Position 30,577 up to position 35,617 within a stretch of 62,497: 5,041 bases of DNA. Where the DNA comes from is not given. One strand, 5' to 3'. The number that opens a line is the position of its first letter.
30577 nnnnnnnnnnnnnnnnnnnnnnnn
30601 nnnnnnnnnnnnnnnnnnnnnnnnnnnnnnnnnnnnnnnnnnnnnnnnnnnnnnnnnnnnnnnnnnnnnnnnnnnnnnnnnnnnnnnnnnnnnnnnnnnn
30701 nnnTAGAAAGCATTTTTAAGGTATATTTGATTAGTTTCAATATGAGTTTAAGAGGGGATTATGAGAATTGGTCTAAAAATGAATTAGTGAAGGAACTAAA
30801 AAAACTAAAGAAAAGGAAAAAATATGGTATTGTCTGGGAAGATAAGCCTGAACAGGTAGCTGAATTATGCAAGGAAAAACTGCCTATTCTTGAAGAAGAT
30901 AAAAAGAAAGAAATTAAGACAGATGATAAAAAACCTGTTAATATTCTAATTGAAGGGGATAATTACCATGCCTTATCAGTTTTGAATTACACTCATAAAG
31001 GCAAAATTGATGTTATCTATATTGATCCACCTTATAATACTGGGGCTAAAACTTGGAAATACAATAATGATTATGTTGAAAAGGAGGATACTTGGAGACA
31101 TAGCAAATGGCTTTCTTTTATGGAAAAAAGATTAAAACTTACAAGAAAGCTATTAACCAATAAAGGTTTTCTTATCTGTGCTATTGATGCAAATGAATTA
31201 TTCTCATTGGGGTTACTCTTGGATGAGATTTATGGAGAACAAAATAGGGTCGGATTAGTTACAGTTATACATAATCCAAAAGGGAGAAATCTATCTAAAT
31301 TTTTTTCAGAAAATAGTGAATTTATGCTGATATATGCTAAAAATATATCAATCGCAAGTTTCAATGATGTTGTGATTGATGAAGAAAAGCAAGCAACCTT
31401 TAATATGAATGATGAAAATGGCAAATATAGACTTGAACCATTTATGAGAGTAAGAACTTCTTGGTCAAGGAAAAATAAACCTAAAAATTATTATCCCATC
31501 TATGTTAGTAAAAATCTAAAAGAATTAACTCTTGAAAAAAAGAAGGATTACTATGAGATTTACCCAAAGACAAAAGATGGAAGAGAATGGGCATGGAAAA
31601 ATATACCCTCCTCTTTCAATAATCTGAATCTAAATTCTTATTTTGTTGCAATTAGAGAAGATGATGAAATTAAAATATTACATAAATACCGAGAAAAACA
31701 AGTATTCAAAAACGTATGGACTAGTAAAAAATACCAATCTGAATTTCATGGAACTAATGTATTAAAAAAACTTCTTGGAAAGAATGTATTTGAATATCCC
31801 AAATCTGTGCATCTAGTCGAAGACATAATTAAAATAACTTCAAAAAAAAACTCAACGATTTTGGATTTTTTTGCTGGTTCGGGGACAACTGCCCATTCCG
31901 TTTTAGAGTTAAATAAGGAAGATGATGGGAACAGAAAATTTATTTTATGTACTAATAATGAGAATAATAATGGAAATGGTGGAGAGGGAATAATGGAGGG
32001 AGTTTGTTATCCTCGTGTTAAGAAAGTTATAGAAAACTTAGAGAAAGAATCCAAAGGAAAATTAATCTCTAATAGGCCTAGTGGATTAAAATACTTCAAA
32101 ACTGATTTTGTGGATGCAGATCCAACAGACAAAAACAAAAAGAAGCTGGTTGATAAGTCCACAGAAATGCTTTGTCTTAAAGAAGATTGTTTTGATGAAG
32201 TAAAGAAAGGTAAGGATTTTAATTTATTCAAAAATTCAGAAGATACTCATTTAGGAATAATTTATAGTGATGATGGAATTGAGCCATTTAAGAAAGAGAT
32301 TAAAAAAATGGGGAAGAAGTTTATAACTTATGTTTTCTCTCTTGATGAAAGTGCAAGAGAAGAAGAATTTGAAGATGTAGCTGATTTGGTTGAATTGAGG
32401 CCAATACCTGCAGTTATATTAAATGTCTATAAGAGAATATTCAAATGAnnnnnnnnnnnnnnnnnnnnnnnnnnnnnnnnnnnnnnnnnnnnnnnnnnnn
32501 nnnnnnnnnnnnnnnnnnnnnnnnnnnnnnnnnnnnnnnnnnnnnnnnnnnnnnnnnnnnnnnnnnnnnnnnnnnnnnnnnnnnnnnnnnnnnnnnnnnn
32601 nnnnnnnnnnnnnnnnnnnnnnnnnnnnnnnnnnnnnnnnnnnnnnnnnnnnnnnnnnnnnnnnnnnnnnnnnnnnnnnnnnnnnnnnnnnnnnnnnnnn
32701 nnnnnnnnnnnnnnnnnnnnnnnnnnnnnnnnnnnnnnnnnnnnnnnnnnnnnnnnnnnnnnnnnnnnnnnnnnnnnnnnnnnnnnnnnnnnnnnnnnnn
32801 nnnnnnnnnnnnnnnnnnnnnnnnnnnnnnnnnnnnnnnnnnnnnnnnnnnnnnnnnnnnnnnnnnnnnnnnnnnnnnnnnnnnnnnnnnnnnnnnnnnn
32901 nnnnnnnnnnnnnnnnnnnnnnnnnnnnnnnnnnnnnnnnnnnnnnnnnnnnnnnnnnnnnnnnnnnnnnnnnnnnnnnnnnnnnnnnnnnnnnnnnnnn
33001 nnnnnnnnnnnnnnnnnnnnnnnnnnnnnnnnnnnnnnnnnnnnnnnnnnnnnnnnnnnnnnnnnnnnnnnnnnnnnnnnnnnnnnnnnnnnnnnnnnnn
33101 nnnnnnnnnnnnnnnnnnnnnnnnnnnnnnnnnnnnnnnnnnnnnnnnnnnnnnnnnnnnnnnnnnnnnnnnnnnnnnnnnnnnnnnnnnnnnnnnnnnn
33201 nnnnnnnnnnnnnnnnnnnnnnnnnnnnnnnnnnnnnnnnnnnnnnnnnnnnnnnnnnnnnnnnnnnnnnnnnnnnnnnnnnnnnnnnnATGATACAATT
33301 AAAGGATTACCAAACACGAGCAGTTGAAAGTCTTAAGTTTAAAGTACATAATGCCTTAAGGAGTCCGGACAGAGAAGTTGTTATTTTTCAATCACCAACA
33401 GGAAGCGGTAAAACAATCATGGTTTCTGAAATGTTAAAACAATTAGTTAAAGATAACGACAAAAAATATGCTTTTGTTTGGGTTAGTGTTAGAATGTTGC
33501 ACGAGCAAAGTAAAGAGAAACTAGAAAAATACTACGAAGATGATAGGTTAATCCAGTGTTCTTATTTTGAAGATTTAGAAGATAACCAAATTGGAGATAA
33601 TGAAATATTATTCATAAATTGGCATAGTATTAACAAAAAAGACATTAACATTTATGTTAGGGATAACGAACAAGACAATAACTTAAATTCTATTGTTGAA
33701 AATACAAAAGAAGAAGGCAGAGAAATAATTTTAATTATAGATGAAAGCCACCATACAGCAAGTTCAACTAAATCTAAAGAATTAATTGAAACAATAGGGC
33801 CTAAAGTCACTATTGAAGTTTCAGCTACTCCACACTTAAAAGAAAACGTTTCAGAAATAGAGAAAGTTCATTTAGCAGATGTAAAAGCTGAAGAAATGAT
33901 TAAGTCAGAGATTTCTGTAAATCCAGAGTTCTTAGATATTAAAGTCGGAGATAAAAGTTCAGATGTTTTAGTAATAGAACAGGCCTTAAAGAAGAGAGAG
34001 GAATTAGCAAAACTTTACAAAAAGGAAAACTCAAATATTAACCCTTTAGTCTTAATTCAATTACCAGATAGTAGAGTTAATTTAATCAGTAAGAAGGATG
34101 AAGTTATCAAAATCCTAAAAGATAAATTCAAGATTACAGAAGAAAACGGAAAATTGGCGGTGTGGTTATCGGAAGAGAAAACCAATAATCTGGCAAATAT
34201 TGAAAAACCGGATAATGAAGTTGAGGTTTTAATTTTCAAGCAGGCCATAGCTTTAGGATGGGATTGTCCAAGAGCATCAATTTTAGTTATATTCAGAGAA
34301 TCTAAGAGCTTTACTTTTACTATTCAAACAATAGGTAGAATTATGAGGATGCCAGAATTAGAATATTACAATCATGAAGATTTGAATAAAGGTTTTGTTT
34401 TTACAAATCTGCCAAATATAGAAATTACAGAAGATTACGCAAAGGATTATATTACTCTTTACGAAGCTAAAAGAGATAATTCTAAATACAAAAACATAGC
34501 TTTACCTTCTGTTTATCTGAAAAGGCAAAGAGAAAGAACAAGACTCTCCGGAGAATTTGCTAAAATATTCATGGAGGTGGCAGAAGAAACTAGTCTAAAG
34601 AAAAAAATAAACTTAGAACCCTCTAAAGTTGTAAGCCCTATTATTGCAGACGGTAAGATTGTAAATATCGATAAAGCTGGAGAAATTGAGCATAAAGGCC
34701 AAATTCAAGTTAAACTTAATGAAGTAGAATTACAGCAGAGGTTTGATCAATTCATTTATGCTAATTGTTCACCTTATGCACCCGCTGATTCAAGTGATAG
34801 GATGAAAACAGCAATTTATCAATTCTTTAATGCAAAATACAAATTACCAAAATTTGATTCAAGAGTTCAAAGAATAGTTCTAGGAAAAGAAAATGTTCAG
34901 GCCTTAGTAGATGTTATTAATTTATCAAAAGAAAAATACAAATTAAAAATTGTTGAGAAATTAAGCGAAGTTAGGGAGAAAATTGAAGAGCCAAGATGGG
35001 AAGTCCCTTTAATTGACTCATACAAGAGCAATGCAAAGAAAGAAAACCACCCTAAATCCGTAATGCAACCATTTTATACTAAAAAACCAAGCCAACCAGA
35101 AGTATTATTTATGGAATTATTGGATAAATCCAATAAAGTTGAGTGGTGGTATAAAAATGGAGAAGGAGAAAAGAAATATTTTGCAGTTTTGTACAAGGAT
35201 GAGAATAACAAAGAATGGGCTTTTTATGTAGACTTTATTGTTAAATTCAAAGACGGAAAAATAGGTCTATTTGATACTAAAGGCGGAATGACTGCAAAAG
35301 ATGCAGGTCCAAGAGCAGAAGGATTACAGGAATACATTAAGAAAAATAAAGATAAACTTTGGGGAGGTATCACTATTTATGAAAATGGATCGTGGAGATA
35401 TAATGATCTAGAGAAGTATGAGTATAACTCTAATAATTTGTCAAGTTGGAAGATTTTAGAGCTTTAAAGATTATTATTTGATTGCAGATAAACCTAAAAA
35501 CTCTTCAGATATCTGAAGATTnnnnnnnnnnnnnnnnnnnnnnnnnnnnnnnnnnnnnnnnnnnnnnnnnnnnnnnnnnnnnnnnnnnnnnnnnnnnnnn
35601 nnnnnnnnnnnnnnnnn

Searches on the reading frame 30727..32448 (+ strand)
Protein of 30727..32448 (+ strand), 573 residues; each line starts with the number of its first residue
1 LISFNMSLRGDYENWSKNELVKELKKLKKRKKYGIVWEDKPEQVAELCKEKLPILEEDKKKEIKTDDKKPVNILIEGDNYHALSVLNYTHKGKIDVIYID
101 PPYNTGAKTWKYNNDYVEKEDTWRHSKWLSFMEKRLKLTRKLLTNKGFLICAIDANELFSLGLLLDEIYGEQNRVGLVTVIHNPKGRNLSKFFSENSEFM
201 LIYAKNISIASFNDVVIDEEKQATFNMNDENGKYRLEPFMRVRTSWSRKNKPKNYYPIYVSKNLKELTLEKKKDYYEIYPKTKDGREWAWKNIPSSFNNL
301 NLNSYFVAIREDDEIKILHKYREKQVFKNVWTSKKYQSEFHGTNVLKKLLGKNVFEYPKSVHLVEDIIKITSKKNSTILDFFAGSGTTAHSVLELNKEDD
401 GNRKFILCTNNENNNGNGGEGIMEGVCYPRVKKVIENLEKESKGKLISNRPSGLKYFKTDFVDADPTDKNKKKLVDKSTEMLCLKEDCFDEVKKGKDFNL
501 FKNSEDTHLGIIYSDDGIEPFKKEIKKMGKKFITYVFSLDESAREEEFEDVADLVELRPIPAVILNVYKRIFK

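Call 21: search_protein_families(library=pfam, proteins=[window:30727-32448:+], max_evalue=0.001)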
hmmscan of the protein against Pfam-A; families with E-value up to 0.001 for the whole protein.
window:30727-32448:+ (573 aa): 2 families
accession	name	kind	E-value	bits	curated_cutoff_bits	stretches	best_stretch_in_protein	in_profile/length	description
PF01555.25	N6_N4_Mtase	-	1.4e-29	104.1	26.7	1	94-408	1-209/221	DNA methylase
PF03602.21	Cons_hypoth95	-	0.00016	21.9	24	0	86-119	105-138/182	Conserved hypothetical protein 95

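Call 79: search_protein_families(library=phrogs, proteins=[window:30727-32448:+], max_evalue=0.001)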
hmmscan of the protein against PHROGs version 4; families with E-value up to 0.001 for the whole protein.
window:30727-32448:+ (573 aa): 8 families
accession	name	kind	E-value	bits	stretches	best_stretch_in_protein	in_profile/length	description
phrog_67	-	other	2.2e-28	100.8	1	14-442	61-354/743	DNA methyltransferase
phrog_26713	-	other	1.5e-11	45.1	1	72-116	6-50/74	methyltransferase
phrog_498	-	other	1.1e-06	28.5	1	309-389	324-393/633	DNA methyltransferase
phrog_3008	-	other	1.3e-06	28.9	1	359-396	154-191/244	DNA methyltransferase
phrog_23148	-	unknown function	1.6e-05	26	1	340-397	69-127/165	-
phrog_27806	-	other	0.00012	21.5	0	89-117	241-269/798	DNA methyltransferase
phrog_18293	-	other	0.00027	21.9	0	356-406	47-91/119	methyltransferase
phrog_6952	-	other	0.00092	20.1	0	359-397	118-156/181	DNA methyltransferase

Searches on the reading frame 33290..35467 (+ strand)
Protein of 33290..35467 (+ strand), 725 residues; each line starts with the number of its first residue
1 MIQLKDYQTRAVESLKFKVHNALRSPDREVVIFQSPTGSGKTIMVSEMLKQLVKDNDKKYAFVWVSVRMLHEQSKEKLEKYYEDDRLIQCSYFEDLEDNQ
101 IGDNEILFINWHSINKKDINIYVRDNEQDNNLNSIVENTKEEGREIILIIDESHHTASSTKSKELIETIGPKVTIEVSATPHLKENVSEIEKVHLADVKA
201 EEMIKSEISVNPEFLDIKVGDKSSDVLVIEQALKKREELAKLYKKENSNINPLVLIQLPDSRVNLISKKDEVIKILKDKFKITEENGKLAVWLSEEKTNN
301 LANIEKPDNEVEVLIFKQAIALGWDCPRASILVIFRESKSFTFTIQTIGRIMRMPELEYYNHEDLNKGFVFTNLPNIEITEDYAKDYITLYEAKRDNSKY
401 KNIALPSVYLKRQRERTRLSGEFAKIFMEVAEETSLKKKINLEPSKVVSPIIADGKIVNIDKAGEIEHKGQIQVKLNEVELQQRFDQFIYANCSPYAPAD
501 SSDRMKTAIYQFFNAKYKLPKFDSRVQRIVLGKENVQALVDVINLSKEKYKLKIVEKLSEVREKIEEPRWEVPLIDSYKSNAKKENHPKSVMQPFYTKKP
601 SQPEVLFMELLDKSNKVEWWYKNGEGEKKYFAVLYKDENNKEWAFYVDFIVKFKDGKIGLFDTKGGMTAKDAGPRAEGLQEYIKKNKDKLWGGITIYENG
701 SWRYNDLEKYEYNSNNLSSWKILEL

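Call 3: search_protein_families(library=pfam, proteins=[window:33290-35467:+], max_evalue=0.01)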
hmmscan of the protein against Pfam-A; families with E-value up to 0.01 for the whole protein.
window:33290-35467:+ (725 aa): 7 families
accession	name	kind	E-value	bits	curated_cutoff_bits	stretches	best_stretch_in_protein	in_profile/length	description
PF04851.21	ResIII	-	4.6e-24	85.6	22.5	1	2-182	2-163/164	Type III restriction enzyme, res subunit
PF00270.35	DEAD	-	2.5e-10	40.8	26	1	28-184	14-162/167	DEAD/DEAH box helicase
PF18766.7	SWI2_SNF2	-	5.5e-09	36.4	26.7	1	7-187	1-161/221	SWI2/SNF2 ATPase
PF01637.24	ATPase_2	-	5e-06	26.9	33.2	1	24-167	16-133/225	ATPase domain predominantly from Archaea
PF25199.1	nSTAND_NTPase5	-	8.4e-06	26.1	34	0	10-69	23-80/145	Novel STAND NTPase 5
PF00271.37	Helicase_C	-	1.6e-05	25.6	23.5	1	273-354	31-109/110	Helicase conserved C-terminal domain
PF00004.35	AAA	-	0.00056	20.8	21.2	0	32-160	2-73/131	ATPase family associated with various cellular activities (AAA)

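Call 4: search_protein_families(library=padloc, proteins=[window:33290-35467:+], max_evalue=0.01)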
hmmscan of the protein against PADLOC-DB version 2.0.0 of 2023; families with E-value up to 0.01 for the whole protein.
window:33290-35467:+ (725 aa): 7 families
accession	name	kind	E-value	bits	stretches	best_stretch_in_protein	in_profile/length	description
PDLC03653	REase_III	-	2.5e-15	53.7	1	43-372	160-487/883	Type III restriction enzyme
PDLC03650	REase_III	-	4.9e-14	49.7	1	147-369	227-436/898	Type III restriction enzyme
PDLC02707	PbeA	-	5.3e-14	49.7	1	2-182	251-414/672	PbeA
PDLC03652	REase_III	-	1.4e-13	47.8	2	175-414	203-440/809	Type III restriction enzyme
PDLC03648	REase_III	-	5.4e-05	19.5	1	281-356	282-356/871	Type III restriction enzyme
PDLC00937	Cas3d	-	0.00024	18.5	0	18-81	4-62/357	"CRISPR-associated helicase Cas3, subtype CYANO"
PDLC01252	Cas3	-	0.0029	15.1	0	31-356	2-290/324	CAS-I; effector_G3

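Call 5: search_protein_families(library=ncbifam, proteins=[window:33290-35467:+], max_evalue=0.01)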
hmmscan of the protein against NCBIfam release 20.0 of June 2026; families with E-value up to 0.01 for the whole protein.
window:33290-35467:+ (725 aa): 3 families
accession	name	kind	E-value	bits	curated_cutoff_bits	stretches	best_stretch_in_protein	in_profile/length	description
TIGR04095.1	dnd_restrict_1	equivalog_domain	8.3e-07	28.3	600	1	2-298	7-290/451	DNA phosphorothioation system restriction enzyme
NF053632.1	heli_RadD_YejH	equivalog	2.8e-05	22.6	720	0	3-83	2-72/573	DNA repair helicase RadD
TIGR03158.1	cas3_cyano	exception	0.00089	18.5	69.1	0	18-81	4-62/357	type I-D CRISPR-associated helicase Cas3'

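Call 79: search_protein_families(library=phrogs, proteins=[window:33290-35467:+], max_evalue=0.001)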
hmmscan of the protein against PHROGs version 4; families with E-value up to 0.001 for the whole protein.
window:33290-35467:+ (725 aa): 2 families
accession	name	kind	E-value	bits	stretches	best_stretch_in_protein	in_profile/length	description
phrog_16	-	DNA, RNA and nucleotide metabolism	2.2e-30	106.6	1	1-480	270-659/986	DNA helicase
phrog_32711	-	unknown function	0.00042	19.3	0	281-356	367-441/956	-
